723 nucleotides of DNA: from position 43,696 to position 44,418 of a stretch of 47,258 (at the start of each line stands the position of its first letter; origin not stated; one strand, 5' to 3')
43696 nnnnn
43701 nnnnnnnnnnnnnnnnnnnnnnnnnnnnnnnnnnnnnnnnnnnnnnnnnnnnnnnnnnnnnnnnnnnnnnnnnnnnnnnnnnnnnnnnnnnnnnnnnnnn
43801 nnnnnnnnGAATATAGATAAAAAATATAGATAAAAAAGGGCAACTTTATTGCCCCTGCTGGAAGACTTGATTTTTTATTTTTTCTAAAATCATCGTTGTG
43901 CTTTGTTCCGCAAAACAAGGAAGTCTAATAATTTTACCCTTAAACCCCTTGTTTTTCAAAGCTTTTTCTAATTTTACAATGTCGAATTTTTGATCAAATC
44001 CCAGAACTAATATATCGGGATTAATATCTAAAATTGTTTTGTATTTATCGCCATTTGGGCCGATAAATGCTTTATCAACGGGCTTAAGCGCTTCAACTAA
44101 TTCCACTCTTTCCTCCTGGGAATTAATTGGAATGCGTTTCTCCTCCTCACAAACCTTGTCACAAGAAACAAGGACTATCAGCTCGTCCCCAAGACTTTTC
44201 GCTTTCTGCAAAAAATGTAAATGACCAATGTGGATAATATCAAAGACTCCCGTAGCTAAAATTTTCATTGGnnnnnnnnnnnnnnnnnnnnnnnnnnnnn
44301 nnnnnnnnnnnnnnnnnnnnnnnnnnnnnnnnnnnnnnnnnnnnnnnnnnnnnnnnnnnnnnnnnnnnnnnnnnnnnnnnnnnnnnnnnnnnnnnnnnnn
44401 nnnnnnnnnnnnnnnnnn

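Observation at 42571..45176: Three-gene radical SAM / cytidylyltransferase / AP-superfamily cassette bracketed by perfect 63-nt repeats anchored on the tRNA-Val 3' end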

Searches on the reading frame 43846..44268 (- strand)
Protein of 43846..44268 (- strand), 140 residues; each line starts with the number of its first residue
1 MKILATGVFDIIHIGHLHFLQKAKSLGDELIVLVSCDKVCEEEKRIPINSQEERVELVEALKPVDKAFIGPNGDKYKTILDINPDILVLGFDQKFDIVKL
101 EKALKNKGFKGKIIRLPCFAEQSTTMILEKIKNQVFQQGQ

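Call 6: search_protein_families(library=pfam, proteins=[window:43846-44268:-], max_evalue=0.1)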
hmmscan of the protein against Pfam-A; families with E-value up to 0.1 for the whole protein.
window:43846-44268:- (140 aa): 3 families
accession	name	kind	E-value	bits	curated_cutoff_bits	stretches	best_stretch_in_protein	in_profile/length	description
PF01467.32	CTP_transf_like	-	1.5e-21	77.5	21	1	4-129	1-132/133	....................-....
PF11823.13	Se_S_carrier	-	0.0018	18.1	25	1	90-118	5-33/69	Putative Se/S carrier protein-like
PF06574.18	FAD_syn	-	0.0019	18.5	27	1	3-61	9-75/158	FAD synthetase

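Call 7: search_protein_families(library=ncbifam, proteins=[window:43846-44268:-], max_evalue=0.1)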
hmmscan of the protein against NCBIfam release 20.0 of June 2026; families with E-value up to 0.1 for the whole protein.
window:43846-44268:- (140 aa): 22 families
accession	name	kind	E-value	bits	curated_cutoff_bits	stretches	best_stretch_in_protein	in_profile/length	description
TIGR02199.1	rfaE_dom_II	equivalog_domain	1.5e-25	89.7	181.5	1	4-132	15-143/144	D-glycero-beta-D-manno-heptose 1-phosphate adenylyltransferase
NF008454.0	PRK11316.1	equivalog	1.7e-21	76.4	521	1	3-134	343-474/475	bifunctional D-glycero-beta-D-manno-heptose-7-phosphate kinase/D-glycero-beta-D-manno-heptose 1-phosphate adenylyltransferase HldE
TIGR00125.1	cyt_tran_rel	domain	1.4e-19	70.1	27.7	1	3-66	2-64/65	adenylyltransferase/cytidyltransferase family protein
TIGR01518.1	g3p_cytidyltrns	equivalog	1.8e-17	63.6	165.4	1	3-129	1-123/125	glycerol-3-phosphate cytidylyltransferase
NF002250.0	PRK01170.1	subfamily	5.5e-10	39.2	489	1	1-122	1-125/322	bifunctional pantetheine-phosphate adenylyltransferase/NTP phosphatase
NF001985.0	PRK00777.1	subfamily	1.5e-09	38.1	104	1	1-62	5-67/157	pantetheine-phosphate adenylyltransferase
TIGR01510.1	coaD_prev_kdtB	equivalog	1e-06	28.8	103.3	1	4-60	3-54/155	pantetheine-phosphate adenylyltransferase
NF004162.0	PRK05627.1-5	equivalog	4.3e-06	26.4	241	1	2-132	15-163/304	bifunctional riboflavin kinase/FAD synthetase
NF004158.0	PRK05627.1-1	equivalog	3.7e-05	23.2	396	1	3-134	19-169/304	bifunctional riboflavin kinase/FAD synthetase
NF045965.1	RibF_rel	equivalog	0.00067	19.2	200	1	3-61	15-81/279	FAD synthase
NF005518.0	PRK07143.1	equivalog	0.0028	17.1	232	1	6-38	21-57/281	hypothetical protein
TIGR01526.1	nadR_NMN_Atrans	equivalog_domain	0.0032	16.8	341.15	1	7-48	8-50/325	nicotinamide-nucleotide adenylyltransferase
NF005988.0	PRK08099.1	equivalog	0.0041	16.3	201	1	6-41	70-105/411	multifunctional transcriptional regulator/nicotinamide-nucleotide adenylyltransferase/ribosylnicotinamide kinase NadR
NF003791.0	PRK05379.2-3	equivalog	0.0042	16.3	409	1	6-61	11-64/340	bifunctional nicotinamide-nucleotide adenylyltransferase/Nudix hydroxylase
NF041124.1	CoaD_Thcocales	equivalog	0.01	15.7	290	1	2-42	6-46/156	phosphopantetheine adenylyltransferase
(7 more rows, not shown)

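Call 8: search_protein_families(library=padloc, proteins=[window:43846-44268:-], max_evalue=0.1)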
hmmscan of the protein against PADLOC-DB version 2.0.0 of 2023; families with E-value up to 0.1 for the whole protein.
window:43846-44268:- (140 aa): 0 families

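Call 53: search_solved_structures(query=window:43846-44268:-, max_evalue=0.001, show_alignments=3)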
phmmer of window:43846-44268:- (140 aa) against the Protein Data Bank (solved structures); distinct sequences matched with E-value up to 0.001: 12.
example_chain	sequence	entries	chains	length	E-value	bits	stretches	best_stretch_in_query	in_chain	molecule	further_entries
3glv_A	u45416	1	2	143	5.9e-34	120.2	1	2-123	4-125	Lipopolysaccharide core biosynthesis protein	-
5x9q_A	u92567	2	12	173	3.6e-16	62.6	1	3-134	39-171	Putative cytidylyltransferase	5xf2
3elb_A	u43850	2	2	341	6e-16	61.9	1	3-92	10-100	Ethanolamine-phosphate cytidylyltransferase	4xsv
1coz_A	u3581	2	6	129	2.2e-14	56.9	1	2-99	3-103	PROTEIN (GLYCEROL-3-PHOSPHATE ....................) | glycerol-3-phosphate cytidylyltransferase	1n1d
2b7l_A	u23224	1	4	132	2.3e-09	40.6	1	2-99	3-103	glycerol-3-phosphate cytidylyltransferase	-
5x3d_A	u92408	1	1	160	8.2e-08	35.6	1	9-132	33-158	Phosphoenolpyruvate phosphomutase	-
9hsg_A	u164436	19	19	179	6e-05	26.3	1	3-67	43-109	choline-phosphate cytidylyltransferase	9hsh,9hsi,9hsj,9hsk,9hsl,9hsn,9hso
9hsm_A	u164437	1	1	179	6e-05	26.3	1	3-67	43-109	choline-phosphate cytidylyltransferase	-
4zcp_A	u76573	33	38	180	6e-05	26.3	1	3-67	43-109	Cholinephosphate cytidylyltransferase | Choline-phosphate cytidylyltransferase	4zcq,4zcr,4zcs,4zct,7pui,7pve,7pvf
4mvd_B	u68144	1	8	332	0.0004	23.7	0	2-67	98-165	Choline-phosphate cytidylyltransferase A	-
3hl4_A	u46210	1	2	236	0.00049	23.4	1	2-67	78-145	Choline-phosphate cytidylyltransferase A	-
4mvc_A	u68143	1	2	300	0.0006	23.1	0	2-67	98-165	Choline-phosphate cytidylyltransferase A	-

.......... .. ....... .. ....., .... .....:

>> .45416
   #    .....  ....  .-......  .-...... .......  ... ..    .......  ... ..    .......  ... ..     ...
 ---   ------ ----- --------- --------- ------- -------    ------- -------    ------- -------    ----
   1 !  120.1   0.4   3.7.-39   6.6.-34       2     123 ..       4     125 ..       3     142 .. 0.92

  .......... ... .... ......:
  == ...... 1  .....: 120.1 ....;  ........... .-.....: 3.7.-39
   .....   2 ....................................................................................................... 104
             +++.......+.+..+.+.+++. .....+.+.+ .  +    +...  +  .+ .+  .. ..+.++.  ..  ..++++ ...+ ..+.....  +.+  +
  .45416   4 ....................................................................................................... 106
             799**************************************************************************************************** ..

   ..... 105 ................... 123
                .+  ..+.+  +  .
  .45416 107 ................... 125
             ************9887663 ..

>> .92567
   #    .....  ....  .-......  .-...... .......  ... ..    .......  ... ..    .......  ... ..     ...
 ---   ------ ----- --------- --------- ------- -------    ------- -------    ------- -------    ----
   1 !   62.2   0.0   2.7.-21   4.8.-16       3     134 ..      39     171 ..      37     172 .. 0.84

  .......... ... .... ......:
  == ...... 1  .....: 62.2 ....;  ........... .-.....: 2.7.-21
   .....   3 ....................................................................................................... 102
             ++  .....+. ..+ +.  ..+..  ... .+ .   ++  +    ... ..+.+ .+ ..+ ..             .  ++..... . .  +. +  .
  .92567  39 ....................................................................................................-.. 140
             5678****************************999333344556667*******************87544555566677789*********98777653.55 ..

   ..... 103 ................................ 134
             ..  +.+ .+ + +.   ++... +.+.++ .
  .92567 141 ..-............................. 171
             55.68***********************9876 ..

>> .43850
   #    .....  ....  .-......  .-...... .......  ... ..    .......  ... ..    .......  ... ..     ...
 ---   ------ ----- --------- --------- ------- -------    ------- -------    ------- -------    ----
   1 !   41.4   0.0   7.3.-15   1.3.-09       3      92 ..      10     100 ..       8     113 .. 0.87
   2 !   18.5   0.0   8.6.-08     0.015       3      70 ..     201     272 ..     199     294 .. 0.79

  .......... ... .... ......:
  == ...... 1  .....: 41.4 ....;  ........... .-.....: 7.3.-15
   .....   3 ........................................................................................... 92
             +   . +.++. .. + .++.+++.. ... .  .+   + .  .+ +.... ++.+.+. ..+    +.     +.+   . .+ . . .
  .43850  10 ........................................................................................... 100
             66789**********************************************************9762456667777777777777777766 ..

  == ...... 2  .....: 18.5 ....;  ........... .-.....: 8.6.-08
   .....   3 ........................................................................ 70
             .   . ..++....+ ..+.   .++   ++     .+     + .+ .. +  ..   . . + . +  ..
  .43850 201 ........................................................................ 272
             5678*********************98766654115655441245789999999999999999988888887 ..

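Call 59: find_homologous_proteins(query=window:43846-44268:-, max_evalue=1e-10)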
Query window:43846-44268:- (140 aa): 1865 proteins with E <= 1e-10 among 1890 candidates; the best 120 are listed.
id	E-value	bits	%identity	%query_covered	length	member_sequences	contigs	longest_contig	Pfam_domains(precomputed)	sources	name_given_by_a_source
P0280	4.6e-85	300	100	100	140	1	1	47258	PF01467.33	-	-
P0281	3.8e-56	207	73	94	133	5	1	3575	PF01467.33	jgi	-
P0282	8.3e-53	196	63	100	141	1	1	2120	PF01467.33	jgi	-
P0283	4.1e-49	184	62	96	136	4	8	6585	PF01467.33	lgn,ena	-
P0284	3.0e-47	178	63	94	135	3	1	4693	PF01467.33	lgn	-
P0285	6.8e-47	177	61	98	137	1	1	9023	PF01467.33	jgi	-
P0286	1.9e-46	175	58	96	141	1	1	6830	PF01467.33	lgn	-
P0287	5.0e-44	167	55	96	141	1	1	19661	PF01467.33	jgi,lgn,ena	jgi:FAD synthetase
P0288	1.8e-43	166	59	96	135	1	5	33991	PF01467.33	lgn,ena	-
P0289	8.3e-39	151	57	94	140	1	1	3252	PF01467.33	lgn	-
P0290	1.4e-36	143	48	100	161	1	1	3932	PF01467.33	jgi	jgi:FAD synthetase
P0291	1.8e-36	143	51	93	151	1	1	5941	PF01467.33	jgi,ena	-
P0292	2.2e-36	143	51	93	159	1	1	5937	PF01467.33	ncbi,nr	ncbi:MAG TPA: adenylyltransferase/cytidyltransferase family protein [Methanomassiliicoccales archaeo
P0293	7.1e-36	141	48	100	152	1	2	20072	PF01467.33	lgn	-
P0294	1.1e-35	141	46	99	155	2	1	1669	PF01467.33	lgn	-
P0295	1.2e-35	140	54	85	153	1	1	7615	PF01467.33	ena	-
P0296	1.3e-35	140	54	85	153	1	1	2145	PF01467.33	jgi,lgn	jgi:FAD synthetase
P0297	1.3e-35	140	50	93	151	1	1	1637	PF01467.33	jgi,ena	-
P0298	1.3e-35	140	54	93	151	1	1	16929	PF01467.33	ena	-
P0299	1.6e-35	140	54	85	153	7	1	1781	PF01467.33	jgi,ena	-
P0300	1.6e-35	140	55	84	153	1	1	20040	PF01467.33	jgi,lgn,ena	jgi:FAD synthetase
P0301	1.9e-35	140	48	100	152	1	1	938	PF01467.33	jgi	jgi:FAD synthetase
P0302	2.0e-35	140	53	94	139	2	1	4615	PF01467.33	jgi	jgi:FAD synthetase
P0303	2.2e-35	139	55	84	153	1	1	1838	PF01467.33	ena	-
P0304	2.2e-35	139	54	85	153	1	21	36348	PF01467.33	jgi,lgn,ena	jgi:FAD synthetase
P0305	2.2e-35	139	54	85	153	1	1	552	PF01467.33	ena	-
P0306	2.2e-35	139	46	100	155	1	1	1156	PF01467.33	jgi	jgi:FAD synthetase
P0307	2.3e-35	139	50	93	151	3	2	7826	PF01467.33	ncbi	-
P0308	2.4e-35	139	54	85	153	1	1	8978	PF01467.33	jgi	jgi:FAD synthetase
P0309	2.5e-35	139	50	94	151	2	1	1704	PF01467.33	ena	-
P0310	2.6e-35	139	46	100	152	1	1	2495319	PF01467.33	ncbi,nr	ncbi:MAG: FAD synthase [Thermoplasmata archaeon]|nr:MAG: FAD synthase [Thermoplasmata archaeon]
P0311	2.9e-35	139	49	94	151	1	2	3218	PF01467.33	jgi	jgi:FAD synthetase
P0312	3.0e-35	139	54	85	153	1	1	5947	PF01467.33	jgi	jgi:FAD synthetase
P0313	3.2e-35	139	54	85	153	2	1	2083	PF01467.33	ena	-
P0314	3.4e-35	139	54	85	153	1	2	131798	PF01467.33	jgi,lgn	jgi:FAD synthetase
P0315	3.7e-35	139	50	100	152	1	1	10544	PF01467.33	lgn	-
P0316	4.3e-35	139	53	93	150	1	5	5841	PF01467.33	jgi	jgi:FAD synthetase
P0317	4.7e-35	138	49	95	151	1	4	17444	PF01467.33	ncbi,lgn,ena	-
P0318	4.8e-35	138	53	93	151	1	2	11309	PF01467.33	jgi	-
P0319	6.3e-35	138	50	93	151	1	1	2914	PF01467.33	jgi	jgi:FAD synthetase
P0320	6.3e-35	138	46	99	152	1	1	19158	PF01467.33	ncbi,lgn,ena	-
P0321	6.9e-35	138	49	93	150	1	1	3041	PF01467.33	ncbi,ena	-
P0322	6.9e-35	138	53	93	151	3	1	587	PF01467.33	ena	-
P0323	7.1e-35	138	47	100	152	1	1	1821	PF01467.33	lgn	-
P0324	8.1e-35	138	54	84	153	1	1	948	PF01467.33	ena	-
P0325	8.2e-35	138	55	84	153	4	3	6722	PF01467.33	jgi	-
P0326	8.7e-35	138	50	93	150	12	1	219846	PF01467.33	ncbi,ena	-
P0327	9.0e-35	137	48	99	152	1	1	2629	PF01467.33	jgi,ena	-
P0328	9.5e-35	137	50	93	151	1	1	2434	PF01467.33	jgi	jgi:FAD synthetase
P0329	9.5e-35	137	50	93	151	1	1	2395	PF01467.33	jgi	jgi:FAD synthetase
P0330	1.0e-34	137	51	94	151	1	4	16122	PF01467.33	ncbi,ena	-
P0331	1.0e-34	137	51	93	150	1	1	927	PF01467.33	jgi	-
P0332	1.0e-34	137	51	94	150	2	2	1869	PF01467.33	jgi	jgi:FAD synthetase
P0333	1.1e-34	137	49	94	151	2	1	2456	PF01467.33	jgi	jgi:FAD synthetase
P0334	1.1e-34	137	46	100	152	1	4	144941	PF01467.33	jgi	jgi:FAD synthetase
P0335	1.1e-34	137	53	85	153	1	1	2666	PF01467.33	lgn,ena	-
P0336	1.1e-34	137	53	85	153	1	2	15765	PF01467.33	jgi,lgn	jgi:FAD synthetase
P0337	1.2e-34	137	49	93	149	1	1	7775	PF01467.33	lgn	-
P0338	1.2e-34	137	48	93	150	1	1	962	PF01467.33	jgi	jgi:FAD synthetase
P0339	1.2e-34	137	53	85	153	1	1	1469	PF01467.33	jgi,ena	-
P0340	1.3e-34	137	49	93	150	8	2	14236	PF01467.33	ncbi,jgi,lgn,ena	ncbi:MAG: adenylyltransferase/cytidyltransferase family protein [Methanomassiliicoccales archaeon]|j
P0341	1.4e-34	137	50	88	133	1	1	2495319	PF01467.33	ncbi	ncbi:MAG: FAD synthase, partial [Thermoplasmata archaeon]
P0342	1.5e-34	137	53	85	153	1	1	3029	PF01467.33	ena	-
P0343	1.7e-34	137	48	93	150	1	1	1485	PF01467.33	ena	-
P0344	1.7e-34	137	50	94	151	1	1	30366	PF01467.33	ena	-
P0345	1.8e-34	137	47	99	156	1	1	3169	PF01467.33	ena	-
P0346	1.9e-34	136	52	93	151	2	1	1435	PF01467.33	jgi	jgi:FAD synthetase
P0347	2.5e-34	136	49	93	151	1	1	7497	PF01467.33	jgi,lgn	-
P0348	2.6e-34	136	55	84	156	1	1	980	PF01467.33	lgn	-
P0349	2.8e-34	136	48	93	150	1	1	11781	PF01467.33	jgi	jgi:FAD synthetase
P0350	2.9e-34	136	46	100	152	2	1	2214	PF01467.33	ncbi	-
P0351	3.2e-34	136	51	93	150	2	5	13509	PF01467.33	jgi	jgi:FAD synthetase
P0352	3.3e-34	136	51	94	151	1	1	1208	PF01467.33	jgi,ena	-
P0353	3.4e-34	136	45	100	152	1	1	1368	PF01467.33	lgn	-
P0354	3.4e-34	136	50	93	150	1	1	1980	PF01467.33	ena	-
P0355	3.5e-34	136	50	93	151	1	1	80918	PF01467.33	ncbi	-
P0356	3.5e-34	136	52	93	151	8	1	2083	PF01467.33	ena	-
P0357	3.6e-34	136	49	100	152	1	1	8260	PF01467.33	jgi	jgi:FAD synthetase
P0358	3.8e-34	135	47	99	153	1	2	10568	PF01467.33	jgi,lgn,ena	jgi:FAD synthetase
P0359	4.0e-34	135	46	85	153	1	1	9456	PF01467.33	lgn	-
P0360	4.0e-34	135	48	100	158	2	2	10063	PF01467.33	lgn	-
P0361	4.3e-34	135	53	85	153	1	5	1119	PF01467.33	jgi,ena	jgi:FAD synthetase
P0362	4.4e-34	135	49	93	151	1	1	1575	PF01467.33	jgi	jgi:FAD synthetase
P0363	4.4e-34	135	50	93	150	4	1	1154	PF01467.33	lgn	-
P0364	4.5e-34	135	48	93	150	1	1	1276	PF01467.33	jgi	jgi:FAD synthetase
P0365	4.7e-34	135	48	93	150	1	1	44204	PF01467.33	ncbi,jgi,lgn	ncbi:MAG TPA: adenylyltransferase/cytidyltransferase family protein [Methanomassiliicoccales archaeo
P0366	4.8e-34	135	52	85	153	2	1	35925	PF01467.33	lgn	-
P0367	5.0e-34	135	50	93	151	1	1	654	PF01467.33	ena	-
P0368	5.2e-34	135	53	83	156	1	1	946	PF01467.33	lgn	-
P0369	5.2e-34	135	48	93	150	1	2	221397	PF01467.33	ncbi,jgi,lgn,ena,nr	ncbi:MAG TPA: adenylyltransferase/cytidyltransferase family protein [Methanomassiliicoccales archaeo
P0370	5.3e-34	135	48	93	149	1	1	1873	PF01467.33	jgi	jgi:FAD synthetase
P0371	5.3e-34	135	51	93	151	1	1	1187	PF01467.33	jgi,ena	-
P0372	5.4e-34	135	46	100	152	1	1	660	PF01467.33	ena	-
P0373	5.7e-34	135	52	85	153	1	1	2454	PF01467.33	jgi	jgi:FAD synthetase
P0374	6.1e-34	135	48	93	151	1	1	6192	PF01467.33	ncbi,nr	ncbi:MAG: FAD synthase [Methanomassiliicoccales archaeon]|nr:FAD synthase [Methanomassiliicoccales a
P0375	6.3e-34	135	48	93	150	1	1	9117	PF01467.33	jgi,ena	jgi:FAD synthetase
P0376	6.3e-34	135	52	85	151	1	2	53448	PF01467.33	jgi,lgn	jgi:FAD synthetase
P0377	6.4e-34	135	47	100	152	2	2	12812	PF01467.33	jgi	jgi:FAD synthetase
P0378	7.0e-34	135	49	93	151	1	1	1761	PF01467.33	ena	-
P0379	7.2e-34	135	52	83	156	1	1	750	PF01467.33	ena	-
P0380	7.7e-34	134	48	93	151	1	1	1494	PF01467.33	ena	-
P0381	7.8e-34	134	52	85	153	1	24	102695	PF01467.33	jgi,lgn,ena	jgi:FAD synthetase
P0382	8.1e-34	134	50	93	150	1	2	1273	PF01467.33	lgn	-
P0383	8.2e-34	134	48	93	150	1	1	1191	PF01467.33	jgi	jgi:FAD synthetase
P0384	8.4e-34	134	48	94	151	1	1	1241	PF01467.33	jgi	jgi:FAD synthetase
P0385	9.0e-34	134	45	100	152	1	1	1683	PF01467.33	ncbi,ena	-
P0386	9.2e-34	134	48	93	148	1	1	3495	PF01467.33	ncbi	-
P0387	9.3e-34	134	50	91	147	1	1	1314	PF01467.33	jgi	jgi:FAD synthetase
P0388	9.3e-34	134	46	97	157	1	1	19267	PF01467.33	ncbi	-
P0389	9.5e-34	134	48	93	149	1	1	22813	PF01467.33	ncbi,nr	ncbi:MAG: FAD synthase [Methanomassiliicoccales archaeon]|nr:FAD synthase [Methanomassiliicoccales a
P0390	9.9e-34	134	46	97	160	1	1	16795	PF01467.33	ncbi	ncbi:MAG: adenylyltransferase/cytidyltransferase family protein [Thermoplasmata archaeon]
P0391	9.9e-34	134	51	93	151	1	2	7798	PF01467.33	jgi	jgi:FAD synthetase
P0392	1.0e-33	134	48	93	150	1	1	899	PF01467.33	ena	-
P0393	1.0e-33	134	48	93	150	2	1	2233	PF01467.33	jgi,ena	-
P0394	1.1e-33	134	49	94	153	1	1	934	PF01467.33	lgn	-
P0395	1.1e-33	134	48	93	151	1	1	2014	PF01467.33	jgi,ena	-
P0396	1.1e-33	134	52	83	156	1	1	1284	PF01467.33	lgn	-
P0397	1.1e-33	134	50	94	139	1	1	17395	PF01467.33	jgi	jgi:FAD synthetase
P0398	1.2e-33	134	48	93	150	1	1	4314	PF01467.33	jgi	jgi:FAD synthetase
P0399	1.2e-33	134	48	93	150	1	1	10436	PF01467.33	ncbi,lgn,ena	-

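Call 79: find_encoding_contigs(protein=P0310, flank=5000, max_places=2)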
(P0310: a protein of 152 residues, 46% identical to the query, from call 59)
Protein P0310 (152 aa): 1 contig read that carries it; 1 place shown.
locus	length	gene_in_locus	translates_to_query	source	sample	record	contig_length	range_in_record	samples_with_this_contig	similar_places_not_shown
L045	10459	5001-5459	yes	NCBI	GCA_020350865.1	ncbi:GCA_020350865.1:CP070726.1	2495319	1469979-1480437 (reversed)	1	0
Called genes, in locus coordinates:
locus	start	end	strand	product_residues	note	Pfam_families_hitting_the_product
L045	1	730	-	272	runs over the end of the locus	PF04909:Amidohydro_2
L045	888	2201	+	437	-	-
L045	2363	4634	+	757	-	PF00801:PKD, PF18911:PKD_4, PF22352:K319L-like_PKD (weak), PF00801:PKD, PF18911:PKD_4, PF22352:K319L-like_PKD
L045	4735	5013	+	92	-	PF00926:DHBP_synthase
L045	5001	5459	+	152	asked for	PF01467:CTP_transf_like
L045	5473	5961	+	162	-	PF00885:DMRL_synthase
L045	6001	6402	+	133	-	PF00885:DMRL_synthase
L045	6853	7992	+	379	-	-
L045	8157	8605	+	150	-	-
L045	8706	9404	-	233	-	-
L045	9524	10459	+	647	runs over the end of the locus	PF05833:NFACT_N, PF05670:NFACT-R_1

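Call 80: find_encoding_contigs(protein=P0369, flank=5000, max_places=2)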
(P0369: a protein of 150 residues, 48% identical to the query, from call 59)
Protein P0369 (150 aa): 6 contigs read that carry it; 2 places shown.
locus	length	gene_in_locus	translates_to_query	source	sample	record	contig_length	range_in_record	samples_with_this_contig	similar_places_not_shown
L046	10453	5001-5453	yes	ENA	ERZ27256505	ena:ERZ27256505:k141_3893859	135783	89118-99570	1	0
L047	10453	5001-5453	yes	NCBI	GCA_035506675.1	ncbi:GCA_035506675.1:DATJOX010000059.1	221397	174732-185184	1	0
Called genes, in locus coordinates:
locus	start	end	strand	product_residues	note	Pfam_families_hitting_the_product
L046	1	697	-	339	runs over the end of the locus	PF03215:Rad17 (weak), PF05496:RuvB_N, PF25199:nSTAND_NTPase5 (weak), PF13173:AAA_14 (weak), PF00004:AAA, PF13177:DNA_pol3_delta2 (weak), PF25361:AAA_lid_RFC1, PF08542:Rep_fac_C, +2 more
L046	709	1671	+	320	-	PF22082:TtuA_LIM_N, PF01171:ATP_bind_3, PF03054:tRNA_Me_trans (weak)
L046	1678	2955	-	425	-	PF00464:SHMT, PF00155:Aminotran_1_2 (faint)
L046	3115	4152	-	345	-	PF10432:bact-PGI_C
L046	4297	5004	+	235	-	PF00926:DHBP_synthase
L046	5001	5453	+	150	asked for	PF01467:CTP_transf_like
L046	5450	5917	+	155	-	PF00885:DMRL_synthase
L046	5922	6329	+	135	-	PF00885:DMRL_synthase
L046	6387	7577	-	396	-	PF00155:Aminotran_1_2, PF01041:DegT_DnrJ_EryC1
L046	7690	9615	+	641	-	PF00037:Fer4 (faint), PF01472:PUA, PF01507:PAPS_reduct, PF12838:Fer4_7 (weak), PF13237:Fer4_10 (weak), PF14697:Fer4_21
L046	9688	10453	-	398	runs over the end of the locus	PF00091:Tubulin, PF12327:FtsZ_C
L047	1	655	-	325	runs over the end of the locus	PF03215:Rad17 (weak), PF05496:RuvB_N, PF25199:nSTAND_NTPase5 (weak), PF13173:AAA_14 (weak), PF00004:AAA, PF13177:DNA_pol3_delta2 (weak), PF25361:AAA_lid_RFC1, PF08542:Rep_fac_C, +2 more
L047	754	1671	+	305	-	PF22082:TtuA_LIM_N, PF01171:ATP_bind_3, PF01507:PAPS_reduct (faint), PF03054:tRNA_Me_trans (weak)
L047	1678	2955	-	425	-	PF00464:SHMT, PF00155:Aminotran_1_2 (faint)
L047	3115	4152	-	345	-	PF10432:bact-PGI_C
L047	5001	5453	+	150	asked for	PF01467:CTP_transf_like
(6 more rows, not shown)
